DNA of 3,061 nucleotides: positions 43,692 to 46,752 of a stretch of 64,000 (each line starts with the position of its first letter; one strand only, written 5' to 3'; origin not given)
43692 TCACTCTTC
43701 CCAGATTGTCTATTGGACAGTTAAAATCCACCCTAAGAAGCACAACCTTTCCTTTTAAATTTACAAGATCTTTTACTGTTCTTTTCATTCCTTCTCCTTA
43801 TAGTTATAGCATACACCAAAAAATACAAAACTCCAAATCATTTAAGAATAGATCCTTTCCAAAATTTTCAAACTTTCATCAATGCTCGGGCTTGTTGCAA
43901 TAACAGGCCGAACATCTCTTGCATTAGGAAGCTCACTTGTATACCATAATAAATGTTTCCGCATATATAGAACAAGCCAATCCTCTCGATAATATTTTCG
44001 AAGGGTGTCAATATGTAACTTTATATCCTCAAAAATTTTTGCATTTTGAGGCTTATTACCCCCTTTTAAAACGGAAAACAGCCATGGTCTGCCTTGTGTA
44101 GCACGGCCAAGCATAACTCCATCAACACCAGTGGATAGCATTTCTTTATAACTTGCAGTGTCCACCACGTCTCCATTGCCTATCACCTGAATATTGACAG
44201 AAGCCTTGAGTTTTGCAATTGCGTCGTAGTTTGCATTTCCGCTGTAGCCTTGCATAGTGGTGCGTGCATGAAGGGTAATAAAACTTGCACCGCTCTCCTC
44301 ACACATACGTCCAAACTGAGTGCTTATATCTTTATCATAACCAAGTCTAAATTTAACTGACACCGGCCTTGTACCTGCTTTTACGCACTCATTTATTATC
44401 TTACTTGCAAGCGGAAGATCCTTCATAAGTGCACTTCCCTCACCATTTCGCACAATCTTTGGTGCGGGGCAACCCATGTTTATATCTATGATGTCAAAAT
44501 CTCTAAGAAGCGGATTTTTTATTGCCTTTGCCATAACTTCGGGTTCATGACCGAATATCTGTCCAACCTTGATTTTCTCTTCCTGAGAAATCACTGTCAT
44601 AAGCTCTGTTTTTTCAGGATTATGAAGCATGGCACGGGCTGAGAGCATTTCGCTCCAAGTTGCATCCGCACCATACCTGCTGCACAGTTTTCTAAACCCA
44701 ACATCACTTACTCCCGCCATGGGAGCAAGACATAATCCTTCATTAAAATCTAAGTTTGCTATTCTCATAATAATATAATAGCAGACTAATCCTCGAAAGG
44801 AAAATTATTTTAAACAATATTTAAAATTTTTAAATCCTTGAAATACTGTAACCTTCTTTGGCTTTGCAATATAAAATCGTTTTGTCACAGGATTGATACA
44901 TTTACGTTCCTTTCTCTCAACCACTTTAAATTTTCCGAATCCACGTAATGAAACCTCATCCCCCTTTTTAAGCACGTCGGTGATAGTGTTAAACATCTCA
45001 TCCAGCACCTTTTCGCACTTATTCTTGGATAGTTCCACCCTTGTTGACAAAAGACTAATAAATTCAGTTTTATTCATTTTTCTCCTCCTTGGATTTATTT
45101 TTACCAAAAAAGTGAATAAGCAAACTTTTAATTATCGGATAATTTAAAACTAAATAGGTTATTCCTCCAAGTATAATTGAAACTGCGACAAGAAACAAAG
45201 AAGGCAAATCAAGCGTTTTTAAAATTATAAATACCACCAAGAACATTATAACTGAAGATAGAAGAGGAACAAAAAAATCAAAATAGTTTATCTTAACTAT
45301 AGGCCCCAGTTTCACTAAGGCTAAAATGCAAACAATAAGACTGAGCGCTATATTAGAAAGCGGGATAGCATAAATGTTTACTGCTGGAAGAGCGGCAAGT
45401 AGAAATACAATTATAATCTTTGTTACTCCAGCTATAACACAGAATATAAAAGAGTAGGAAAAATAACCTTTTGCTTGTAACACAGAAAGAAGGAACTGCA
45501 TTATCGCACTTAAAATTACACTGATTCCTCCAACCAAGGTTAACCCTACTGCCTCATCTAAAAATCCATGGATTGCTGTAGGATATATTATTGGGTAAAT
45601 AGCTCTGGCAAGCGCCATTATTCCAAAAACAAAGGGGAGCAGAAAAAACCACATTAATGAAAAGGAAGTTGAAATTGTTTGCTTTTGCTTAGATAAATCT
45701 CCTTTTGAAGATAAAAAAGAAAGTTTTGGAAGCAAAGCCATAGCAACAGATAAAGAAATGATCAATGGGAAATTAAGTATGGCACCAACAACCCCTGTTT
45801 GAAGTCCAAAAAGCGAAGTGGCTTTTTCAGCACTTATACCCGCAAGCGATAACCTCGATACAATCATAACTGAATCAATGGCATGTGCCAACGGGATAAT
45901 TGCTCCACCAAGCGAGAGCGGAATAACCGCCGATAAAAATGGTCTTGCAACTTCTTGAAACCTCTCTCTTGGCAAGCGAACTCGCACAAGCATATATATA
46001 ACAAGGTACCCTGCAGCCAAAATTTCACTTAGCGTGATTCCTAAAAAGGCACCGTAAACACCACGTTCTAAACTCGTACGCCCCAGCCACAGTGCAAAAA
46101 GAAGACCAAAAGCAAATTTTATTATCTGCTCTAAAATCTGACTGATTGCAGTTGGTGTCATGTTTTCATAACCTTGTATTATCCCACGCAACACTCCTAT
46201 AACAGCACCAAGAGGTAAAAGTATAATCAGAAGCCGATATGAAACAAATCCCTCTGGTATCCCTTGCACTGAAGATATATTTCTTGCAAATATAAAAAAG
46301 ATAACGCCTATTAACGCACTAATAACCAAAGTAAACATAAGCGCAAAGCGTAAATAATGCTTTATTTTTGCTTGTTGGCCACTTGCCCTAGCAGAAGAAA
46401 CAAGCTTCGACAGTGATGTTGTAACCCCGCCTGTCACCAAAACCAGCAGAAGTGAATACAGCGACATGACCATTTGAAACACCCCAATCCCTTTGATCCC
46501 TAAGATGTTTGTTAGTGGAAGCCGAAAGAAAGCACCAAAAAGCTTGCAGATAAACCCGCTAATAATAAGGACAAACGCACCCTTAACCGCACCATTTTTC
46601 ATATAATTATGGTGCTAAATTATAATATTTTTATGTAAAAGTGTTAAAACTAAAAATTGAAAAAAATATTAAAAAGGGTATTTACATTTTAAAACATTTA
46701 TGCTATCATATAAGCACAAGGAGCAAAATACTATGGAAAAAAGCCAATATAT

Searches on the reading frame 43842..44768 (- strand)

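Call 90: search_protein_families(library=pfam, proteins=[window:43842-44768:-], max_evalue=0.00001)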
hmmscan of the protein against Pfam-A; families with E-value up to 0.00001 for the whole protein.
window:43842-44768:- (308 aa): 1 family
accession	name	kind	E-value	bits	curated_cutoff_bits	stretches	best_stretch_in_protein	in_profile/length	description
PF01207.24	Dus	-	2.1e-75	254.2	20.4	1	14-294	2-293/311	Dihydrouridine synthase (Dus)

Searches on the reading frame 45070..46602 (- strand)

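Call 63: search_protein_families(library=pfam, proteins=[window:45070-46602:-], max_evalue=0.00001)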
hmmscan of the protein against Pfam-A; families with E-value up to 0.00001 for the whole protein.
window:45070-46602:- (510 aa): 2 families
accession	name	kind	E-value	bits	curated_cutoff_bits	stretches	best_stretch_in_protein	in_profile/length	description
PF01943.22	Polysacc_synt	-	4.6e-24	85.7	28.2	1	6-295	2-271/274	Polysaccharide biosynthesis protein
PF01554.23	MatE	-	8.1e-06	26.1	24.9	1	31-166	20-159/161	MatE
